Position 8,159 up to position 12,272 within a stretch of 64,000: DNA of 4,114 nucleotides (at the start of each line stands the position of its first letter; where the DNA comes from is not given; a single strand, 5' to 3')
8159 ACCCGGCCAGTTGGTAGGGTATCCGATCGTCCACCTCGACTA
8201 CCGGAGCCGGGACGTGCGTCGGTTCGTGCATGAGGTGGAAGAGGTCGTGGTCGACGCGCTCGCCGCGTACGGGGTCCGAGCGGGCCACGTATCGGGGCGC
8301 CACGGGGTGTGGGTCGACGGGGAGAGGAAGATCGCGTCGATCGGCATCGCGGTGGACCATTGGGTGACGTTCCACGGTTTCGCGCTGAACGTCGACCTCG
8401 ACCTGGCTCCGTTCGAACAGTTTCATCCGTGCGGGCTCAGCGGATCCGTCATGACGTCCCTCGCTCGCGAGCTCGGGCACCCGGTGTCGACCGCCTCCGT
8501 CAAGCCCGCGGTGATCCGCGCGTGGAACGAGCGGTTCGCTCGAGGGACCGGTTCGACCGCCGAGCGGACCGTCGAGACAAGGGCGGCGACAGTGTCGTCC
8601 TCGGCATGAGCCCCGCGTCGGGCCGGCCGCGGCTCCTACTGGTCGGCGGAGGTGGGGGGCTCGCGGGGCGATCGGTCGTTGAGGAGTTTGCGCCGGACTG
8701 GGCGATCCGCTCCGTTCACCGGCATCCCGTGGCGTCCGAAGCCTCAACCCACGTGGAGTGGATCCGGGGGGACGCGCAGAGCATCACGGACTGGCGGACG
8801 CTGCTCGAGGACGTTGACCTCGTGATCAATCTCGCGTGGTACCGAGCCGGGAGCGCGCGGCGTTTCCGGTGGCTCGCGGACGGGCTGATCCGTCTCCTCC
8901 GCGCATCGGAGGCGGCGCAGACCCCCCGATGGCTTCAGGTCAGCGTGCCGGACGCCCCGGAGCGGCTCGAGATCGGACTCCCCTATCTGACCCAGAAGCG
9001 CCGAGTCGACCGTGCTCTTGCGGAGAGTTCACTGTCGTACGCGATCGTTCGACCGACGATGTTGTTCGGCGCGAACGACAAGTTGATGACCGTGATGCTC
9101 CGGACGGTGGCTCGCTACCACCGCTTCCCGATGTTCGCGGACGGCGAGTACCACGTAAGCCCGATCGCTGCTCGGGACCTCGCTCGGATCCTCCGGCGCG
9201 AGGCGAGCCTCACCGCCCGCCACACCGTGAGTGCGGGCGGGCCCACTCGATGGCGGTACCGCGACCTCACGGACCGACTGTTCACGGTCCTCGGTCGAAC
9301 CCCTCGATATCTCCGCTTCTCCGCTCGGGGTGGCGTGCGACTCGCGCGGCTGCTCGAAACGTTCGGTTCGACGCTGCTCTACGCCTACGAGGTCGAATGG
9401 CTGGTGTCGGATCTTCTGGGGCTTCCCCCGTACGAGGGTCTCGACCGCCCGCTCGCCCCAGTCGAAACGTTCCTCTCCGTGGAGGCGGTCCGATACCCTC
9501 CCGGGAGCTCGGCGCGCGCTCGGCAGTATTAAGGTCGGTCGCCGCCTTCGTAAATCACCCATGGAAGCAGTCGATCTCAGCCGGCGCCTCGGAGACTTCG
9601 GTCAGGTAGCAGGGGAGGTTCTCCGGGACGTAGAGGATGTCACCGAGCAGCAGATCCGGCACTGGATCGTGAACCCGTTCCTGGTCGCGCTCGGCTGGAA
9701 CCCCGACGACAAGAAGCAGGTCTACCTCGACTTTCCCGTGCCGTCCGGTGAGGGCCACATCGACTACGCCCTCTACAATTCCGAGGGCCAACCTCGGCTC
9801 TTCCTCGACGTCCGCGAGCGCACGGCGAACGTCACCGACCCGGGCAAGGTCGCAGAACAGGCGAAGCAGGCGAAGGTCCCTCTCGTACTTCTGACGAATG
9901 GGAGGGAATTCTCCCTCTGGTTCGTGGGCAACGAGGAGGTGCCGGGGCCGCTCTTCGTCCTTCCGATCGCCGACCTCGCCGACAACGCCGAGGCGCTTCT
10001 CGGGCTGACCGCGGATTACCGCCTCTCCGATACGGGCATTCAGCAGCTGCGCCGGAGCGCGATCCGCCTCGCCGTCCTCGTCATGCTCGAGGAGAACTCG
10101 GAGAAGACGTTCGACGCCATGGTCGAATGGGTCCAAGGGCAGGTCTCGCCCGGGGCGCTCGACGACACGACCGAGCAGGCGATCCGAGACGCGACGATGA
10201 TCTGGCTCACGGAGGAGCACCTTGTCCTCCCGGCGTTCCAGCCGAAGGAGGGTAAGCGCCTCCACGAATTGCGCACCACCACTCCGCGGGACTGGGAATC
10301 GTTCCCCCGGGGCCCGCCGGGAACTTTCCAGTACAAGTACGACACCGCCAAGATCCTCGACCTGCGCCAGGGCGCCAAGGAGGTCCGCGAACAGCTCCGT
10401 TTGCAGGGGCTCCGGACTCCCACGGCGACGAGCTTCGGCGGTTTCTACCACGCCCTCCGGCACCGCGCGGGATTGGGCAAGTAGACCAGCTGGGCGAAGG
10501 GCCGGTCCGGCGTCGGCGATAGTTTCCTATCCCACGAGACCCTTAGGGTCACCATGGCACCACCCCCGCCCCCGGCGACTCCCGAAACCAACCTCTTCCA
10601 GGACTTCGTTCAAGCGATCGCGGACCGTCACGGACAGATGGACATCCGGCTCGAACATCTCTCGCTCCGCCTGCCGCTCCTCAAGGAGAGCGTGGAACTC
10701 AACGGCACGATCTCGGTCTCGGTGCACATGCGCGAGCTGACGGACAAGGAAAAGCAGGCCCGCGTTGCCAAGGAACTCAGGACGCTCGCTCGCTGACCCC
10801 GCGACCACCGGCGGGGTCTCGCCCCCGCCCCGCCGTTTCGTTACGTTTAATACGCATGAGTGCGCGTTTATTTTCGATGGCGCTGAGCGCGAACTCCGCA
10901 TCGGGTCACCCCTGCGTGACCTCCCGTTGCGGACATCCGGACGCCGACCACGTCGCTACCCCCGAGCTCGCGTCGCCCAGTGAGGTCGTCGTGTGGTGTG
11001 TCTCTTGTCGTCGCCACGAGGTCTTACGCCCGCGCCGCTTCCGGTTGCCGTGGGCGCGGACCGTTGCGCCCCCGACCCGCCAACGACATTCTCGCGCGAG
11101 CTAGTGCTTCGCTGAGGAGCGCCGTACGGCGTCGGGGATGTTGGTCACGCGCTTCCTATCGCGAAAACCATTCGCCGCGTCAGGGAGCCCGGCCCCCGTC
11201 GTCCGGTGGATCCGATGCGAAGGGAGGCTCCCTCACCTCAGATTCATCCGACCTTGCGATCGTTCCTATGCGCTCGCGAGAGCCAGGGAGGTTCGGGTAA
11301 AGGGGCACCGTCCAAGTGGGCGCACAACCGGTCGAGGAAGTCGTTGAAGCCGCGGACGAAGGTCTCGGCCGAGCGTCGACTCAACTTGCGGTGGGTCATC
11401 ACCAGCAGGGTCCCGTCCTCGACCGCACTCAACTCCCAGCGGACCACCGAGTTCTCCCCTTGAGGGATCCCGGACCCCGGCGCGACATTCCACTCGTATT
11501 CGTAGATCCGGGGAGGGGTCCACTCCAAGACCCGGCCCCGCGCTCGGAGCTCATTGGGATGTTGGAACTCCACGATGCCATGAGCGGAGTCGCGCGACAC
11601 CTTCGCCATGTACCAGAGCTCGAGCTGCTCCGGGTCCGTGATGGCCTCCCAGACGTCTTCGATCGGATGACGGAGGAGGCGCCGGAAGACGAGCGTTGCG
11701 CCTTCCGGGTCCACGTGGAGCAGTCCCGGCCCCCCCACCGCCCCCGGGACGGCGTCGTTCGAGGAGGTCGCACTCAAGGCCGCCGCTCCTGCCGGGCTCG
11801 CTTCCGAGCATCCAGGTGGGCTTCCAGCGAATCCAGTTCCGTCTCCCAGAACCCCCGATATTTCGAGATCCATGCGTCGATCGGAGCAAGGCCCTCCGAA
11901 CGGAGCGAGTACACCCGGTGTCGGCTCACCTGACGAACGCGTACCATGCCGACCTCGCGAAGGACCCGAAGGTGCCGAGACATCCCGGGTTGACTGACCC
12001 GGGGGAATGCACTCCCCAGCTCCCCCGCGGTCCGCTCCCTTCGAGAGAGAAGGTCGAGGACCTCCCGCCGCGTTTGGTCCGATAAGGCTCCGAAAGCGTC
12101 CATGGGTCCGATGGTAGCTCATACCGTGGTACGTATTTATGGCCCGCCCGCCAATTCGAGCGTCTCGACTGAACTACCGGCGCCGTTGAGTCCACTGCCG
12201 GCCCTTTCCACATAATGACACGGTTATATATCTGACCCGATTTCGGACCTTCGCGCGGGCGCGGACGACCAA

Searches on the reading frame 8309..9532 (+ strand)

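Call 61: search_protein_families(library=pfam, proteins=[window:8309-9532:+], max_evalue=0.001)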
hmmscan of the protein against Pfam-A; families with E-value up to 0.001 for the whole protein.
window:8309-9532:+ (407 aa): 3 families
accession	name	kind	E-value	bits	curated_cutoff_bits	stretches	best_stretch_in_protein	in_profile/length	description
PF13460.12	NAD_binding_10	-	7.4e-13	49.2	27.2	1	114-253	1-147/184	NAD(P)H-binding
PF01370.27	Epimerase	-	8.4e-08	32.4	20.9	1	111-295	2-221/240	NAD dependent epimerase/dehydratase family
PF04321.23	RmlD_sub_bind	-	0.00086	18.9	27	0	230-298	129-196/287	RmlD substrate binding domain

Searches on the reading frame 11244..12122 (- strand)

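Call 61: search_protein_families(library=pfam, proteins=[window:11244-12122:-], max_evalue=0.001)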
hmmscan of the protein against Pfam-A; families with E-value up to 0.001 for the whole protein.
window:11244-12122:- (292 aa): 2 families
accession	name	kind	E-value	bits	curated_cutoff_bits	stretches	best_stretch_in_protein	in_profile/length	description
PF08327.17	AHSA1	-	3.1e-17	63.4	22.1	1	152-270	2-124/125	Activator of Hsp90 ATPase homolog 1-like protein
PF10604.15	Polyketide_cyc2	-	1.4e-06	29.1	27.4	1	153-266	13-137/142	Polyketide cyclase / dehydrase and lipid transport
